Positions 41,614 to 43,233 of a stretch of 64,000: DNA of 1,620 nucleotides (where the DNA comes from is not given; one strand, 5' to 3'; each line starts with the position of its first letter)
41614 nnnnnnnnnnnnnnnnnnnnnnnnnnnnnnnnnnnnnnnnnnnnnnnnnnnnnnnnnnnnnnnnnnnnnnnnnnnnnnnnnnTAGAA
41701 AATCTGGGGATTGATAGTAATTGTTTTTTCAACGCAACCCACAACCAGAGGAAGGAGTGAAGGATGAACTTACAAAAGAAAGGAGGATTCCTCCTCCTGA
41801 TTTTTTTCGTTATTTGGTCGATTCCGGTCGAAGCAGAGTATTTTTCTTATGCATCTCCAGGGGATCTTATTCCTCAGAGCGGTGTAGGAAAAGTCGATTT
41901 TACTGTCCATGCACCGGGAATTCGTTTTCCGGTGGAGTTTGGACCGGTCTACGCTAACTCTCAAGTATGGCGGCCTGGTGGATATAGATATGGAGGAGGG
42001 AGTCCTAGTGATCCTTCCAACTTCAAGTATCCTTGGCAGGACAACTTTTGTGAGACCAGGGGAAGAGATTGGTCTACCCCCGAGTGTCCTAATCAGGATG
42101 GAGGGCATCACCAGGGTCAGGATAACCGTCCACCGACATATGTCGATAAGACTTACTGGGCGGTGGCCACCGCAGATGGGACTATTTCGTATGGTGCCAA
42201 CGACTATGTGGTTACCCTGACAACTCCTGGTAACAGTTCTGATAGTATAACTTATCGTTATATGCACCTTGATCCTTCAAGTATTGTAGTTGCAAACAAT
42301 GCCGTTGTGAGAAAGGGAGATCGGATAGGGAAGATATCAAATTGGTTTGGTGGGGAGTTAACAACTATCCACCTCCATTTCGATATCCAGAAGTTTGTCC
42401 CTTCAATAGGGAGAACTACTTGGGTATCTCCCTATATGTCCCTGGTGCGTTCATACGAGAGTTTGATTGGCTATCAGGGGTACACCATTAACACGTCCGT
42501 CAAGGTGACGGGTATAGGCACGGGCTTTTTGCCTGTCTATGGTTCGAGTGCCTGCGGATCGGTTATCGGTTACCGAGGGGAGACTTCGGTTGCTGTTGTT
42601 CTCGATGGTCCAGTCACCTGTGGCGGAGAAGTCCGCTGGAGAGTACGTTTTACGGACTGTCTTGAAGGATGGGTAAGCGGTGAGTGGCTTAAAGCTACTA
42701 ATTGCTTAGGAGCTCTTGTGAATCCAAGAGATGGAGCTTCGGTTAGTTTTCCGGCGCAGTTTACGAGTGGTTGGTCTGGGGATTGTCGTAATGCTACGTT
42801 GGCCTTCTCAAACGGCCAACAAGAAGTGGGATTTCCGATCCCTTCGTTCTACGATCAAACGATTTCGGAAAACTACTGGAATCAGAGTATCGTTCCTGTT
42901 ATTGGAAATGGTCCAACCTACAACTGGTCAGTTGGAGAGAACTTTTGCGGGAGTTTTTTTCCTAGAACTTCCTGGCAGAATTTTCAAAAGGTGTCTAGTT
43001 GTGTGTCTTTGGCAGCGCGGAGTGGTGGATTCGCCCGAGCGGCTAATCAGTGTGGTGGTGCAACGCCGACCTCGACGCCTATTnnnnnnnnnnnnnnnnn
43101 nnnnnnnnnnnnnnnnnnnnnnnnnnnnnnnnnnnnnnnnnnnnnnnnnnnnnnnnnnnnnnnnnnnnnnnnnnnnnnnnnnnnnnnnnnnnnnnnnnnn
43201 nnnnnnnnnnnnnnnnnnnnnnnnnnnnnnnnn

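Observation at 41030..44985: Giant secreted M23+SH3b cell-wall peptidase locus with novel domains, possibly a host-interaction weapon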

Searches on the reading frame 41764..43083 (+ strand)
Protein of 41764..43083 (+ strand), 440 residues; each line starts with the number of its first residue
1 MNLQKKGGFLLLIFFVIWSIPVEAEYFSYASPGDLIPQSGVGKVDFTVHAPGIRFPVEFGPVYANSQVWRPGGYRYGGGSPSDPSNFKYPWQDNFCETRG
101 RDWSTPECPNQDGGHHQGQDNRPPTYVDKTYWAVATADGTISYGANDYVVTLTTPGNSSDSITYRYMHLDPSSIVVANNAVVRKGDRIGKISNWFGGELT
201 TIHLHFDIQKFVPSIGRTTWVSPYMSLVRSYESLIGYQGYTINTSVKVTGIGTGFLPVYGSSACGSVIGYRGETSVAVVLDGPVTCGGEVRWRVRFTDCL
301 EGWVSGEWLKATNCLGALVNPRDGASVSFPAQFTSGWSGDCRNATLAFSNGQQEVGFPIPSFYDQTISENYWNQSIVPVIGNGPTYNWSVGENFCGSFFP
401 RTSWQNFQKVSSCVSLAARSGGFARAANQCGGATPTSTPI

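Call 39: predict_structure(alignment_id=A5)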
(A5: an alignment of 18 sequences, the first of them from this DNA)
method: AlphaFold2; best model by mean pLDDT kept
length: 440 residues; sequences in the alignment: 18
mean_pLDDT: 63.3   pTM: 0.56
mean pLDDT of the five models: 63.3, 57.5, 56.9, 56.8, 56.7
residues with pLDDT >= 90: 90; 70-90: 133; 50-70: 66; < 50: 151
segments of 3 or more residues with pLDDT < 50: 21-23, 68-74, 245-248, 250-252, 310-440
pLDDT, mean of each block of 10 residues (from residue 1): 68 70 65 62 78 94 65 49 67 77 73 74 86 98 85 89 95 95 98 83 92 90 93 88 54 67 82 68 74 78 69 30 26 26 26 24 27 26 27 28 27 33 33 32
secondary structure, 60 per line:
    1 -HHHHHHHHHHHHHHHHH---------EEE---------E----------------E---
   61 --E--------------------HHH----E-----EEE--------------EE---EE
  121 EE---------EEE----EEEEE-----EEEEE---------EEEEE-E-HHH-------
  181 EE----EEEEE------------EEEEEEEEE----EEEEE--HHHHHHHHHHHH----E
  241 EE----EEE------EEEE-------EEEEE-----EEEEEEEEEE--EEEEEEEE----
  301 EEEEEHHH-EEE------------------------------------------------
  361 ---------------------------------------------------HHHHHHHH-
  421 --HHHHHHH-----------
elements in order: H2-18 E28-30 E97-99 E119-122 E132-134 E139-143 E149-153 E163-167 E187-191 E204-212 E217-221 H224-235 E240-242 E247-249 E256-259 E267-271 E277-286 E289-296 E301-305 E310-312 H412-419 H423-429

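Call 42: fold_search(model_id=the predicted structure, library=pdb)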
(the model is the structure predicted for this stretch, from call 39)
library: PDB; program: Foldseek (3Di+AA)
matches with E <= 10: 541; with E <= 0.001: 55
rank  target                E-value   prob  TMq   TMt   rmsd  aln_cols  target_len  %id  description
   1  2b13_A                2.1e-06  1.00  0.21  0.62   4.9       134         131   19  Truncated S. aureus LytM, P41 crystal form (released 2006-01-10)
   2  7qrl_C                2.1e-06  1.00  0.21  0.56   7.2       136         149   20  LytM domain of DipM, a coordinator of a complex net of autolysins in Caulobacter crescentus (released 2023-06-21)
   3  7qrl_A                2.7e-06  1.00  0.21  0.58   6.2       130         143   22  LytM domain of DipM, a coordinator of a complex net of autolysins in Caulobacter crescentus (released 2023-06-21)
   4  9k2v_A                4.2e-06  1.00  0.20  0.11  15.6       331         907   14  Cyanophage A4 pre-ejectosome (released 2025-04-09)
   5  5j1l_B                5.6e-06  1.00  0.23  0.50   6.6       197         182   13  Crystal structure of Csd1-Csd2 dimer I (released 2016-10-19)
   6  5nmy_MODEL_1_A        5.6e-06  1.00  0.22  0.37  14.5       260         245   19  NMR solution structure of lysostaphin (released 2018-05-16)
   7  4lxc_D                7.0e-06  1.00  0.21  0.37  14.9       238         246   19  The antimicrobial peptidase lysostaphin from Staphylococcus simulans (released 2014-07-09)
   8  4lxc_A                7.4e-06  1.00  0.21  0.36  16.4       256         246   20  The antimicrobial peptidase lysostaphin from Staphylococcus simulans (released 2014-07-09)
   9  3nyy                  8.2e-06  1.00  0.23  0.39   7.4       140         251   23  Crystal structure of a putative glycyl-glycine endopeptidase lytM (RUMGNA_02482) from Ruminococcus gnavus ATCC 29149 at  (released 2010-09-15)
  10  4zyb_A                8.2e-06  1.00  0.20  0.60   4.3       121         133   21  High resolution structure of M23 peptidase LytM with substrate analogue (released 2015-10-21)
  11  4lxc_B                8.7e-06  1.00  0.22  0.38  13.2       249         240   20  The antimicrobial peptidase lysostaphin from Staphylococcus simulans (released 2014-07-09)
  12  2b0p_A                9.8e-06  1.00  0.20  0.62   4.3       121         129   21  truncated S. aureus LytM, P212121 crystal form (released 2006-01-10)
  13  4zyb_B                1.6e-05  1.00  0.20  0.61   5.3       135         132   19  High resolution structure of M23 peptidase LytM with substrate analogue (released 2015-10-21)
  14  5j1m_B                1.9e-05  1.00  0.23  0.51   7.2       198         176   14  Crystal structure of Csd1-Csd2 dimer II (released 2016-10-19)
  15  5j1k                  2.0e-05  1.00  0.23  0.50   6.4       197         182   13  Crystal structure of Csd2-Csd2 dimer (released 2016-10-19)
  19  4lxc_C                2.4e-05  1.00  0.21  0.37  12.3       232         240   21  The antimicrobial peptidase lysostaphin from Staphylococcus simulans (released 2014-07-09)
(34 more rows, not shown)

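Call 47: search_solved_structures(query=A5, max_evalue=0.01, show_alignments=2)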
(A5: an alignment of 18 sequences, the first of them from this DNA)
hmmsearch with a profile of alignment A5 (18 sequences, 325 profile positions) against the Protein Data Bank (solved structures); distinct sequences matched with E-value up to 0.01: 30.
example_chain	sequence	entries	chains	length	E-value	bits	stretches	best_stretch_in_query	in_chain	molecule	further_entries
3nyy_A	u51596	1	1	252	2.4e-10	43.5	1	109-217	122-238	Putative glycyl-glycine endopeptidase lytM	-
6yj1_A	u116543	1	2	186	2.2e-09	40.4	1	122-202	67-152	ORF007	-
6ik4_A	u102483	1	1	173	3e-09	39.9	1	124-215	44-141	Elastinolytic metalloprotease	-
6u2a_A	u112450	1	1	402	6.8e-07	32.2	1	143-202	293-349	ShyA endopeptidase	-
6ue4_A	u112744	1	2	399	8.2e-07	31.9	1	143-202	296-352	ShyA endopeptidase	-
3tuf_B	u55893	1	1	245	2.5e-06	30.3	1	126-250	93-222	Stage II sporulation protein Q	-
9gy1_A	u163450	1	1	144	2.9e-06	30.1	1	131-202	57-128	Peptidase, M23 family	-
9k2v_E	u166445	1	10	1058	8.2e-06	28.6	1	128-204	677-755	Internal protein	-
5kqb_A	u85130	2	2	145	1.1e-05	28.3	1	133-200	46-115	Peptidase M23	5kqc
3uz0_B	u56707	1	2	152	2e-05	27.4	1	126-202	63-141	Stage II sporulation protein Q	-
2gu1_A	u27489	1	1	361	3.5e-05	26.6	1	141-202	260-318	Zinc peptidase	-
6jmx_A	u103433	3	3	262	4.9e-05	26.1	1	112-214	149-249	Peptidase M23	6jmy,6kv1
5j1l_A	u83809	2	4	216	8.7e-05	25.2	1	154-202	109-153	ToxR-activated gene (TagE)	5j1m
5nmy_A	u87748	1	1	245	0.00013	24.7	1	144-249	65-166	Lysostaphin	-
4lxc_A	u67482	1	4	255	0.00014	24.6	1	144-249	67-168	Lysostaphin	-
7qrl_A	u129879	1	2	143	0.0004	23.1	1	130-202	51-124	DipM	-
7qrl_C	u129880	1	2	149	0.00043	23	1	131-202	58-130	DipM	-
2b0p_A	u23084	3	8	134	0.001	21.7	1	141-201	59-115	Glycyl-glycine endopeptidase lytM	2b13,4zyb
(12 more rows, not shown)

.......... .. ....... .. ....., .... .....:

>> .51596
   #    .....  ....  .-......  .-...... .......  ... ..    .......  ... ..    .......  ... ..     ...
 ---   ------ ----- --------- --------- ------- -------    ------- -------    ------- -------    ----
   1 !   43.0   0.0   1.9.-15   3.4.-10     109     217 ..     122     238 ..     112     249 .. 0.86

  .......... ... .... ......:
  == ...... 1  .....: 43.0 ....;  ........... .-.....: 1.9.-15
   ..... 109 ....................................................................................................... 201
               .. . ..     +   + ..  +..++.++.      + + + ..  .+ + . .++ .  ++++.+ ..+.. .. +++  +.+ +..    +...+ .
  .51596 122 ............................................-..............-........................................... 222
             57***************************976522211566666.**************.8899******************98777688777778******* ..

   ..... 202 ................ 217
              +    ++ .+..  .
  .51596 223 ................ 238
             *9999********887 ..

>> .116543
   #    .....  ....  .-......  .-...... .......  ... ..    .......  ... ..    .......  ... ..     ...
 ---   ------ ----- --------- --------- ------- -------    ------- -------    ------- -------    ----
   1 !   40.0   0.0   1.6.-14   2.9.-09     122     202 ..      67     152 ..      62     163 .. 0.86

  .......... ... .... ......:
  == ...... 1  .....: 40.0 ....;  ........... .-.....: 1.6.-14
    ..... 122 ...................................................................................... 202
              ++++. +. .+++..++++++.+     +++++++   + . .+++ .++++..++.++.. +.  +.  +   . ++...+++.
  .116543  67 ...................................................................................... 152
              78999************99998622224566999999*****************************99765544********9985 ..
